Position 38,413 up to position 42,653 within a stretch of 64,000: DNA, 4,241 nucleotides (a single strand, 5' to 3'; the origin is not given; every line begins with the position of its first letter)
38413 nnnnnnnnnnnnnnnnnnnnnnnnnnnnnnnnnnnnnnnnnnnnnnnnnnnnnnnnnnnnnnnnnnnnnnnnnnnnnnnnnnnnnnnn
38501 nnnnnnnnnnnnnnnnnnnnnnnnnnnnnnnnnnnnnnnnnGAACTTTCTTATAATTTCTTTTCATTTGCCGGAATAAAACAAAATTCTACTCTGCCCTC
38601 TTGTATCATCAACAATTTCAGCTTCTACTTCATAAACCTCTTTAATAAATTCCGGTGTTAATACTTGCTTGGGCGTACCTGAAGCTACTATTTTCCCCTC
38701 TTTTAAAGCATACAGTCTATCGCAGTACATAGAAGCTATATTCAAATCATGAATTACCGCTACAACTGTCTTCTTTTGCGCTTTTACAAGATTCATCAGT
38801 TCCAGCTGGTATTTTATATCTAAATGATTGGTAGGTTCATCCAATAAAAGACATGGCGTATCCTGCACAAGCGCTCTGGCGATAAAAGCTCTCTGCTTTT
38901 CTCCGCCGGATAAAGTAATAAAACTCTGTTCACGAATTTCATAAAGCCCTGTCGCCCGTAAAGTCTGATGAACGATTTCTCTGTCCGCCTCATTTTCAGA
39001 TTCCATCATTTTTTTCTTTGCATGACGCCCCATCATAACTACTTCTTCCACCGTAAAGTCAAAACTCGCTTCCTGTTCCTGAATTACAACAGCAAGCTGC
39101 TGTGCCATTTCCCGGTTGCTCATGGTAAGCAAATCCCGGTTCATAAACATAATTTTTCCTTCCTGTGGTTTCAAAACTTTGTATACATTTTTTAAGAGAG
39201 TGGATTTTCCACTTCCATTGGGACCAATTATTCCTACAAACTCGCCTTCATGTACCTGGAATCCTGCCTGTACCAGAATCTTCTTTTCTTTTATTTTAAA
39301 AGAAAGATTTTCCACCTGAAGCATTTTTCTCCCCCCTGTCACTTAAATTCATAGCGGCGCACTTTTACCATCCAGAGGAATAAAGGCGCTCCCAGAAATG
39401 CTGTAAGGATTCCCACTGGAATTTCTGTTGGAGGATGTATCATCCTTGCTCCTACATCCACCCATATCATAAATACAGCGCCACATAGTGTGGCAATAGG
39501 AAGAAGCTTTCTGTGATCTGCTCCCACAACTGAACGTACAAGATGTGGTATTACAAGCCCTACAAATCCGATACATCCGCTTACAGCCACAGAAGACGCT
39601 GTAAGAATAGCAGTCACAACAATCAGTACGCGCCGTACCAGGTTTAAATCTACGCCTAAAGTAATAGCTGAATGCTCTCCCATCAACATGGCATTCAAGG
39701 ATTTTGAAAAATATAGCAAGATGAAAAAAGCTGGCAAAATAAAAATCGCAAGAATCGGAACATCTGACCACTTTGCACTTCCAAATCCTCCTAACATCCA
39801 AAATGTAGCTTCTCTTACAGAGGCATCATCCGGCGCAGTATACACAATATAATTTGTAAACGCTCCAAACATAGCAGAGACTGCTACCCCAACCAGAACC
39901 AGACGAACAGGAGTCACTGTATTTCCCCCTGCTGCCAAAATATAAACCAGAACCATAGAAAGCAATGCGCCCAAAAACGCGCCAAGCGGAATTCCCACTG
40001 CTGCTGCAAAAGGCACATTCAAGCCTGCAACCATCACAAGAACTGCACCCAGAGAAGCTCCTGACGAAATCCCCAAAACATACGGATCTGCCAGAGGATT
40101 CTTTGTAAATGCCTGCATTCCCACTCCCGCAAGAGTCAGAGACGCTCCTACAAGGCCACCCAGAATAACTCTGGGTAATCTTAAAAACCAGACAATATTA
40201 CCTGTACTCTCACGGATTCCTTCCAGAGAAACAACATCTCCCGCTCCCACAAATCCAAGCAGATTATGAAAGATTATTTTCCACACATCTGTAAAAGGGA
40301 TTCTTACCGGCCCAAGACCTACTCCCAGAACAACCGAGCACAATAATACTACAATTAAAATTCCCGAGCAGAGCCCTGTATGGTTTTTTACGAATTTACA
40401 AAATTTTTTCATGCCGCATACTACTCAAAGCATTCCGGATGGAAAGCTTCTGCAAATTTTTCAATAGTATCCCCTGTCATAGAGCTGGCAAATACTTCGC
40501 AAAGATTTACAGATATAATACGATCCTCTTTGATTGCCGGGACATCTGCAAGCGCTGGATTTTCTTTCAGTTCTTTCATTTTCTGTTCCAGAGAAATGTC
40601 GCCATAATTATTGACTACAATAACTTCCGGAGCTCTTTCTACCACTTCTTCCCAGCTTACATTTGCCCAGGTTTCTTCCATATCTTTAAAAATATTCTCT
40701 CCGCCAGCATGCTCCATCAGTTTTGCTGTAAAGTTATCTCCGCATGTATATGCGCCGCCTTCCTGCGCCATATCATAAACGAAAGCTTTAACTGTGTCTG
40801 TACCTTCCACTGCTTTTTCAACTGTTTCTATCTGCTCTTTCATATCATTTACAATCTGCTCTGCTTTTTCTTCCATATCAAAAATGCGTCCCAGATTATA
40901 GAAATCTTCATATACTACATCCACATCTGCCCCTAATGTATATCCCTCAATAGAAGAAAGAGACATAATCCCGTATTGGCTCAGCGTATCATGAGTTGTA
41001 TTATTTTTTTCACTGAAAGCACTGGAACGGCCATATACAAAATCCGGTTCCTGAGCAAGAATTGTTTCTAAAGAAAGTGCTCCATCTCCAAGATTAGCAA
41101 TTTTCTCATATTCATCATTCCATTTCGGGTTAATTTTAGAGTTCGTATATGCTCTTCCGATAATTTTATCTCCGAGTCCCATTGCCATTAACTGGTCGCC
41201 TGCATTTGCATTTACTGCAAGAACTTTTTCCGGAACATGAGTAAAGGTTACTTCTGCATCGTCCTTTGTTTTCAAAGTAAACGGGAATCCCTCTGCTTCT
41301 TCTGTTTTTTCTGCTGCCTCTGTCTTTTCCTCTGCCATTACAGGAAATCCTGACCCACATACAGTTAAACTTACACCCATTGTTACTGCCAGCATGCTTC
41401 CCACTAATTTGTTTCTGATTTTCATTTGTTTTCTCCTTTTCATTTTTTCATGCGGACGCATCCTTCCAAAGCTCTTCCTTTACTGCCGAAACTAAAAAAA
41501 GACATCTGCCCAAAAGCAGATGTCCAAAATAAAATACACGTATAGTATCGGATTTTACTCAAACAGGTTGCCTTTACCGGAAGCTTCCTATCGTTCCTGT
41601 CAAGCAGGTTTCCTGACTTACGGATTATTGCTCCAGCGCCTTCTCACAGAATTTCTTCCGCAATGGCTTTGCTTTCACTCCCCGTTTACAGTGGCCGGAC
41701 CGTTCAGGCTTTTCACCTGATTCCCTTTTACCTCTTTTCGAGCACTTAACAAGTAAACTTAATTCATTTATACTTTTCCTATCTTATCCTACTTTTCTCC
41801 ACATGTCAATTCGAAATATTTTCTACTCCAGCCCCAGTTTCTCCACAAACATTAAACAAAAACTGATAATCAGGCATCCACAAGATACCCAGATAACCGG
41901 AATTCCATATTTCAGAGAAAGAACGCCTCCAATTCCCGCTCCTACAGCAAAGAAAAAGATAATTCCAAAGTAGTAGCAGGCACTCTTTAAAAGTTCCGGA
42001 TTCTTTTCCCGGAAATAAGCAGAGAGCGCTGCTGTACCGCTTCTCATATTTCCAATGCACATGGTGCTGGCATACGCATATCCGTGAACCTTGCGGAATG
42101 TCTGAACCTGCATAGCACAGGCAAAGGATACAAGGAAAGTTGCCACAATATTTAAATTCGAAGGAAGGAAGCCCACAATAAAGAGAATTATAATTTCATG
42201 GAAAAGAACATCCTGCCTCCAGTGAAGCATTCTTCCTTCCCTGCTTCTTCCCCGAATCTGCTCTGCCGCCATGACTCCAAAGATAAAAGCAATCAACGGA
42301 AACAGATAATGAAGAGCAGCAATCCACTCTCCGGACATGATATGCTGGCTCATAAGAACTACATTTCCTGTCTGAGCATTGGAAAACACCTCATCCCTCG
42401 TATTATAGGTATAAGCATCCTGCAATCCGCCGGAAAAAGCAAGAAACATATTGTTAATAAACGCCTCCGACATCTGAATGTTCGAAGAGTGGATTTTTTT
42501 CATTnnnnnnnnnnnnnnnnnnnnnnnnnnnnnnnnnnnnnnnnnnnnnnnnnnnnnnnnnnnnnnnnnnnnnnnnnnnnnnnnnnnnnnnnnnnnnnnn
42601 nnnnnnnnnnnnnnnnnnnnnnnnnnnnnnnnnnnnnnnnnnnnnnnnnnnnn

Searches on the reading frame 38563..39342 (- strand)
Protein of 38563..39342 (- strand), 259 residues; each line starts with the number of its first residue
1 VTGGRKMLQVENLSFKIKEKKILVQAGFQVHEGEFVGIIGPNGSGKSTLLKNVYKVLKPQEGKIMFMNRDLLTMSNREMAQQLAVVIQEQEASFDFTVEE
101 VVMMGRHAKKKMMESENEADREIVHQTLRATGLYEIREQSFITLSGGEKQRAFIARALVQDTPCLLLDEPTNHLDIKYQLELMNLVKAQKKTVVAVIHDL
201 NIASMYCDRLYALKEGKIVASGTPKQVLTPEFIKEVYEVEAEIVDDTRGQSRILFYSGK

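Call 9: search_protein_families(library=pfam, proteins=[window:38563-39342:-])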
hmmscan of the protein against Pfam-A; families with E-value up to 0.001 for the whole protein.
window:38563-39342:- (259 aa): 13 families
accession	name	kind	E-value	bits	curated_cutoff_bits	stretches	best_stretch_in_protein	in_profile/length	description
PF00005.33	ABC_tran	-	1.1e-31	110.7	25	1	26-172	4-137/137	ABC transporter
PF02463.25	SMC_N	-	2.6e-11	43.8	40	1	33-195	24-192/220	RecF/RecN/SMC N terminal domain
PF13304.12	AAA_21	-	3.3e-09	37.7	27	0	35-51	1-17/304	AAA domain, putative AbiEii toxin, Type IV TA system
PF13555.12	AAA_29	-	2e-05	24.7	27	1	30-64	19-52/61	P-loop containing region of AAA domain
PF13173.12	AAA_14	-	0.00018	22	27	0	35-89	4-56/129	AAA domain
PF13245.12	AAA_19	-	0.00028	21.5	25.1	0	32-196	10-123/134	AAA domain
PF13401.12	AAA_22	-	0.00031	21.5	27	0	34-114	6-65/130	AAA domain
PF09818.15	ABC_ATPase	-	0.00042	19.9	23.2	0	143-199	157-214/283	P-loop domain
PF01637.24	ATPase_2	-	0.00053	20.3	33.2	0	33-82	20-68/225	ATPase domain predominantly from Archaea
PF20693.3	YobI-ATPase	-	0.00069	19.7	27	1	34-194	15-148/363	YobI-like P-loop NTPase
PF00931.28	NB-ARC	-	0.0009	19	23.5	0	31-85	16-68/248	NB-ARC domain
PF13175.12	AAA_15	-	0.00095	19.3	32.1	0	37-82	27-76/374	AAA ATPase domain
PF25199.1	nSTAND_NTPase5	-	0.00098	19.4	34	0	33-76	41-85/145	Novel STAND NTPase 5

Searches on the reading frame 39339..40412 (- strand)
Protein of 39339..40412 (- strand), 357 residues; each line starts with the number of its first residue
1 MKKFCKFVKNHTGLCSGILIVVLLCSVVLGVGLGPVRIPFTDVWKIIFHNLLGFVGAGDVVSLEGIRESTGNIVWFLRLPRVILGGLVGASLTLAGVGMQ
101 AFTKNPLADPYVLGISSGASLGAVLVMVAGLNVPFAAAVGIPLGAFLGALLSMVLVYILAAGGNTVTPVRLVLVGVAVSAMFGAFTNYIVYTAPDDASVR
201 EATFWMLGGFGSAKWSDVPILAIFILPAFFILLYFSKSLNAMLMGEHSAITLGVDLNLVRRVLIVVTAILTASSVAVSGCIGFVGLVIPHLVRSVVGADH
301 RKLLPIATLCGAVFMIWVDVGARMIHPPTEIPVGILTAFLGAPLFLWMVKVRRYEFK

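Call 9: search_protein_families(library=pfam, proteins=[window:39339-40412:-])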
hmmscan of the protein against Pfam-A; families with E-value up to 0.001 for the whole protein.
window:39339-40412:- (357 aa): 1 family
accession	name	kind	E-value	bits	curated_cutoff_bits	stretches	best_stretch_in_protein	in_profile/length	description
PF01032.23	FecCD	-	2.6e-94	316.2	26.5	1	23-349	2-309/311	FecCD transport family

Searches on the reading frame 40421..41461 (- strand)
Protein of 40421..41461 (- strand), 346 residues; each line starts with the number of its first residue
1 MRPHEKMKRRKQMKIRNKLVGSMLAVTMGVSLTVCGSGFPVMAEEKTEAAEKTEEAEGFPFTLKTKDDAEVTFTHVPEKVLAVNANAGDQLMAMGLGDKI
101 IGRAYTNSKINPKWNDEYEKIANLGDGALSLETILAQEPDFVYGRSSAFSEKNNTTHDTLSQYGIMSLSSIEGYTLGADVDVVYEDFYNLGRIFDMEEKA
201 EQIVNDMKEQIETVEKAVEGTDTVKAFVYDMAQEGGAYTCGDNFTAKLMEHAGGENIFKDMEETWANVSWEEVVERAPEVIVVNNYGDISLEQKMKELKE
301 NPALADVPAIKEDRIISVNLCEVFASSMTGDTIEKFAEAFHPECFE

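Call 9: search_protein_families(library=pfam, proteins=[window:40421-41461:-])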
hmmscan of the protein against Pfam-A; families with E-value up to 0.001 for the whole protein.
window:40421-41461:- (346 aa): 1 family
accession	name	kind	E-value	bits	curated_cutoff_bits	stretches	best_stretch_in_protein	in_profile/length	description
PF01497.23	Peripla_BP_2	-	1.9e-27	96.6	27.5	1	90-317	11-230/235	Periplasmic binding protein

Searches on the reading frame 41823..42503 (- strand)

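Call 53: search_protein_families(library=pfam, proteins=[window:41823-42503:-], max_evalue=0.00001)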
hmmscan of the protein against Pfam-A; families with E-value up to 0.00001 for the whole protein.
window:41823-42503:- (226 aa): 1 family
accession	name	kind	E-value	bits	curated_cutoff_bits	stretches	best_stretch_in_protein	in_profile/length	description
PF06912.16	DUF1275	-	2.9e-58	197.4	25.4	1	19-216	3-192/193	Protein of unknown function (DUF1275)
